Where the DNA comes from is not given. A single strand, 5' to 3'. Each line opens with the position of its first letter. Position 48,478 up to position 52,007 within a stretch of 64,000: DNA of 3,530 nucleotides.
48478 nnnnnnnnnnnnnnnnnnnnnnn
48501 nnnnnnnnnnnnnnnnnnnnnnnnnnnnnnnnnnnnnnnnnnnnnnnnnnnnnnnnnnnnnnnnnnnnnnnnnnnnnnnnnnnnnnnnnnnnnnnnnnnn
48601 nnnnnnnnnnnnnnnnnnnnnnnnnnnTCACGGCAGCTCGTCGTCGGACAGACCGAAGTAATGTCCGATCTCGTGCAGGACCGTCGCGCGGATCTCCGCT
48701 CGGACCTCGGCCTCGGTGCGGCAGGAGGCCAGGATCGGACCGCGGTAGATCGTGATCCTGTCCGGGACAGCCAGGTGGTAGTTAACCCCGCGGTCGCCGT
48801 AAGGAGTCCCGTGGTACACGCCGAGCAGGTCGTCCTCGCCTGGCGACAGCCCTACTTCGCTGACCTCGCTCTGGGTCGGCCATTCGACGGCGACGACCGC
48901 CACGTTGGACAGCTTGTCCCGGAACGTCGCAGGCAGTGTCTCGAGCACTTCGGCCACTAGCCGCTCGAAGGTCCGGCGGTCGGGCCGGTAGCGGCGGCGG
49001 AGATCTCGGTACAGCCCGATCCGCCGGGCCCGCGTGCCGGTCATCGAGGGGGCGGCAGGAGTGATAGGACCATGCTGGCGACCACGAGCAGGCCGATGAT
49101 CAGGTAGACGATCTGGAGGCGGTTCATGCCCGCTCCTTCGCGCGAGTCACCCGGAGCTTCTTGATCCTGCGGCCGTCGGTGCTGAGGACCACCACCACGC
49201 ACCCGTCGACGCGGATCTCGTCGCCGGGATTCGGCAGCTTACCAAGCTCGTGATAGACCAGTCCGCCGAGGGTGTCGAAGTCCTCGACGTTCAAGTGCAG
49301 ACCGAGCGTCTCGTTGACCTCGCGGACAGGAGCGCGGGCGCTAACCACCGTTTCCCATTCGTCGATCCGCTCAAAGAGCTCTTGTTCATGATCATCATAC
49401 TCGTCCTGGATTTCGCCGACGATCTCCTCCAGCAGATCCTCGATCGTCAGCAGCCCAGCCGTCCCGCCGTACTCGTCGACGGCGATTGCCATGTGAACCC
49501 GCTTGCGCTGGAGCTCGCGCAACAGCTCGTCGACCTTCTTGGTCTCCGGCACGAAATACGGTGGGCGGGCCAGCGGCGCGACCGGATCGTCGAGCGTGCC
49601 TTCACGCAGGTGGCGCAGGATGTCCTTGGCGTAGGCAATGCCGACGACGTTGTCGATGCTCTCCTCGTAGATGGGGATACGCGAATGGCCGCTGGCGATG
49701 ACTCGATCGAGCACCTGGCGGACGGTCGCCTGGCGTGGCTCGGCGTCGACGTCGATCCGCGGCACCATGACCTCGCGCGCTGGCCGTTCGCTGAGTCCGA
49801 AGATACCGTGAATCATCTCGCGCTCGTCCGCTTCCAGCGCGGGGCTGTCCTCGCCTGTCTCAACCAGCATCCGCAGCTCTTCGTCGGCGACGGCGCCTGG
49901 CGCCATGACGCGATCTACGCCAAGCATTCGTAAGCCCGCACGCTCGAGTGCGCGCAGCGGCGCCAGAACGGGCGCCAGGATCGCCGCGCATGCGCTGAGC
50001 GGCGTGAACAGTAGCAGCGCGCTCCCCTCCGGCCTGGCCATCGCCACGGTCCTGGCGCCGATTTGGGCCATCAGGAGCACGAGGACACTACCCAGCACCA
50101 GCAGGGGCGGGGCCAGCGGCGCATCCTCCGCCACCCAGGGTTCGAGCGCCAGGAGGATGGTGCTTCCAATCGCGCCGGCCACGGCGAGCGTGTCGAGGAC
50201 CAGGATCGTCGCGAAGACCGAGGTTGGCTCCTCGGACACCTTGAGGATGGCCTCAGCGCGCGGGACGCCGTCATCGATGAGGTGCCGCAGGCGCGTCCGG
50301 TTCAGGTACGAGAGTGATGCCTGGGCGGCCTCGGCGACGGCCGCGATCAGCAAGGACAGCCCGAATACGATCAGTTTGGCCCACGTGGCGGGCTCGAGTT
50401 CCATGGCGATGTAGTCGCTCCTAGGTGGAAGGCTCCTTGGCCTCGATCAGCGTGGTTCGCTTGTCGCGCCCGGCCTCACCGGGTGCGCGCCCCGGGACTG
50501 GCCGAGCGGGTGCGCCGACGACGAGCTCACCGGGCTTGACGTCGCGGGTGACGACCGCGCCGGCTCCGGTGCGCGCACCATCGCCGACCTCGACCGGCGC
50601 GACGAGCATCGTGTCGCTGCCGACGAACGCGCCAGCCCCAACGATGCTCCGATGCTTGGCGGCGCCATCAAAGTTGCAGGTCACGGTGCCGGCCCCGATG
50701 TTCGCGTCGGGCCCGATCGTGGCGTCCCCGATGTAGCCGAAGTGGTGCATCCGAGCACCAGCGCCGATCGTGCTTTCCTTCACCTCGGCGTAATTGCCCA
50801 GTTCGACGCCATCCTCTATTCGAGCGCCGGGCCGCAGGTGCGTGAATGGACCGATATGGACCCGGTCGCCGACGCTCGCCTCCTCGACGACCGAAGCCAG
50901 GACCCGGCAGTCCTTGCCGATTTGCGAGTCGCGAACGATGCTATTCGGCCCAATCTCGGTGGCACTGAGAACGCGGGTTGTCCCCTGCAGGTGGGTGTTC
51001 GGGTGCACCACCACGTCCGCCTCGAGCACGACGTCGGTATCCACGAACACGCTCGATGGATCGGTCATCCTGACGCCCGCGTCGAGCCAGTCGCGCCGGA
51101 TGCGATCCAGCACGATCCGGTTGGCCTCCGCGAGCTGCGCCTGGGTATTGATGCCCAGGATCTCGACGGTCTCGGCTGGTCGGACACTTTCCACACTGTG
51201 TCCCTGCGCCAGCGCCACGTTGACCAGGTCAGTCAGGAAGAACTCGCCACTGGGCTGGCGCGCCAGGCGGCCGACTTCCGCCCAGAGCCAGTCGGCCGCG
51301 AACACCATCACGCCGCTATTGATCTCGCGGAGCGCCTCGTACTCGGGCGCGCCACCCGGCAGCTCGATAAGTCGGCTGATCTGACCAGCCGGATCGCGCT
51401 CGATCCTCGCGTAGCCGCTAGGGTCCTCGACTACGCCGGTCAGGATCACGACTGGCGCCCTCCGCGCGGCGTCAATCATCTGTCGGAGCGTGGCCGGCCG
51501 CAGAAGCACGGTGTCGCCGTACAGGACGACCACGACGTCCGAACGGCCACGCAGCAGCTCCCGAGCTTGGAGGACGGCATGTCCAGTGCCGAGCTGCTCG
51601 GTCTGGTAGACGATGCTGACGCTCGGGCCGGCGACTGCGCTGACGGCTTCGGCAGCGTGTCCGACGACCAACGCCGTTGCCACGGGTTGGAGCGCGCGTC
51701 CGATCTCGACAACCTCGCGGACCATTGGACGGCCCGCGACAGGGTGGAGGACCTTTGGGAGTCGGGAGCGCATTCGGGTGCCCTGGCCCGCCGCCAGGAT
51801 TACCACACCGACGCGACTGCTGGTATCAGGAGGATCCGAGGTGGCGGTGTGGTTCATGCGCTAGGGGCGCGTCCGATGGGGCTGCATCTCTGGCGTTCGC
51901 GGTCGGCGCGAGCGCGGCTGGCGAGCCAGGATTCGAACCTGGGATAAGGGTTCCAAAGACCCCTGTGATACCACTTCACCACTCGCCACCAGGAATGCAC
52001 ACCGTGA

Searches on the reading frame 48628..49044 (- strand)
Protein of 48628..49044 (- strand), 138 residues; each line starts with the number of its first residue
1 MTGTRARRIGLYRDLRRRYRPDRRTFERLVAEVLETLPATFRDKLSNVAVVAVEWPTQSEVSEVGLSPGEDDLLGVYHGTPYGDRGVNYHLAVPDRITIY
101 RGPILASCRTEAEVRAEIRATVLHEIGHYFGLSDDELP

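Call 49: search_protein_families(library=pfam, proteins=[window:48628-49044:-], max_evalue=0.00001)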
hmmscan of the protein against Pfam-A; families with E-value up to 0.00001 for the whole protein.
window:48628-49044:- (138 aa): 1 family
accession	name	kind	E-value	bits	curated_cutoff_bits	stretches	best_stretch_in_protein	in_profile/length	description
PF06262.17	Zincin_1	-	1.6e-28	99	22.4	1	45-137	1-92/97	Zincin-like metallopeptidase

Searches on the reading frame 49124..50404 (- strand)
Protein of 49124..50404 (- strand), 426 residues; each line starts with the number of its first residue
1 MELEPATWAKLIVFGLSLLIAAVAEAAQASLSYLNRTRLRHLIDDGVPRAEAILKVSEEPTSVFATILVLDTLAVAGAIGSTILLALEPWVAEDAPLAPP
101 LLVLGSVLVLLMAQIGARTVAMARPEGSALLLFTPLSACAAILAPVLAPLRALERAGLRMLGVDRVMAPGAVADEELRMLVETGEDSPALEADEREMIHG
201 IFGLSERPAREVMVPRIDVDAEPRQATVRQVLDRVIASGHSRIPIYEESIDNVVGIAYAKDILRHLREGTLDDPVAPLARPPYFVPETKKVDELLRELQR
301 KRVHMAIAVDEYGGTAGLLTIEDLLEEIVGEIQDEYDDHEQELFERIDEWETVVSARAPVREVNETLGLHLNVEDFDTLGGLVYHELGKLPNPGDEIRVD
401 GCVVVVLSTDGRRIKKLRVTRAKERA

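Call 49: search_protein_families(library=pfam, proteins=[window:49124-50404:-], max_evalue=0.00001)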
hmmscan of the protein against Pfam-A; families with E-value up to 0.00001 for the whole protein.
window:49124-50404:- (426 aa): 3 families
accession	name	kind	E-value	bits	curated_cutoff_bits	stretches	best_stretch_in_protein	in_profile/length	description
PF01595.25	CNNM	-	6.6e-22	78.5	28.4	1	15-194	5-181/181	Cyclin M transmembrane N-terminal domain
PF03471.22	CorC_HlyC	-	7.2e-21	74.4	27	1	346-421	2-79/81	Transporter associated domain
PF00571.33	CBS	-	2.2e-14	53.9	24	1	280-329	7-56/57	CBS domain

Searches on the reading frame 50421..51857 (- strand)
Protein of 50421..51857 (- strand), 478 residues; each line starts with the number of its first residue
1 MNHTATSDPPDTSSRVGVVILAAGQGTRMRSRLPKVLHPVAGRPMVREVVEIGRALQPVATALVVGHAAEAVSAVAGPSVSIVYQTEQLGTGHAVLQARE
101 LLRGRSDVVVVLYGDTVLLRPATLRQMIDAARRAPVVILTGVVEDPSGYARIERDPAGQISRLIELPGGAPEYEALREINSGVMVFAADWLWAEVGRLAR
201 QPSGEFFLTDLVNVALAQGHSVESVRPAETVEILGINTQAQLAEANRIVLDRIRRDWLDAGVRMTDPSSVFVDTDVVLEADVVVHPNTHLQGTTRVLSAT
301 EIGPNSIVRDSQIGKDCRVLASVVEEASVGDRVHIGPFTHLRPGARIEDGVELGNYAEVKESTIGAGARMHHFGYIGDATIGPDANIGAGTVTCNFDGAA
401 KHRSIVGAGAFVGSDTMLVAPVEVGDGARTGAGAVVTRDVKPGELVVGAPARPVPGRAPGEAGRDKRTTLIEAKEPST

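Call 49: search_protein_families(library=pfam, proteins=[window:50421-51857:-], max_evalue=0.00001)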
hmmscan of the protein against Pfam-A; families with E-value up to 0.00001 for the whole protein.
window:50421-51857:- (478 aa): 5 families
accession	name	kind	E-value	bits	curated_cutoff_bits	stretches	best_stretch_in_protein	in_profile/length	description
PF00132.30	Hexapep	-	9.1e-24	82.6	27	2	327-360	2-35/36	Bacterial transferase hexapeptide (six repeats)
PF12804.13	NTP_transf_3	-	1e-19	71.7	27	1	18-140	1-122/160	MobA-like NTP transferase domain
PF00483.29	NTP_transferase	-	1.5e-14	54.6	21.2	1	19-261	3-230/245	Nucleotidyl transferase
PF25084.1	LbH_EIF2B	-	3.9e-09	36.9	54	0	278-337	6-66/105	EIF2B subunit epsilon LbH domain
PF01128.25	IspD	-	8.4e-08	32.7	27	1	17-145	2-132/221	2-C-methyl-D-erythritol 4-phosphate cytidylyltransferase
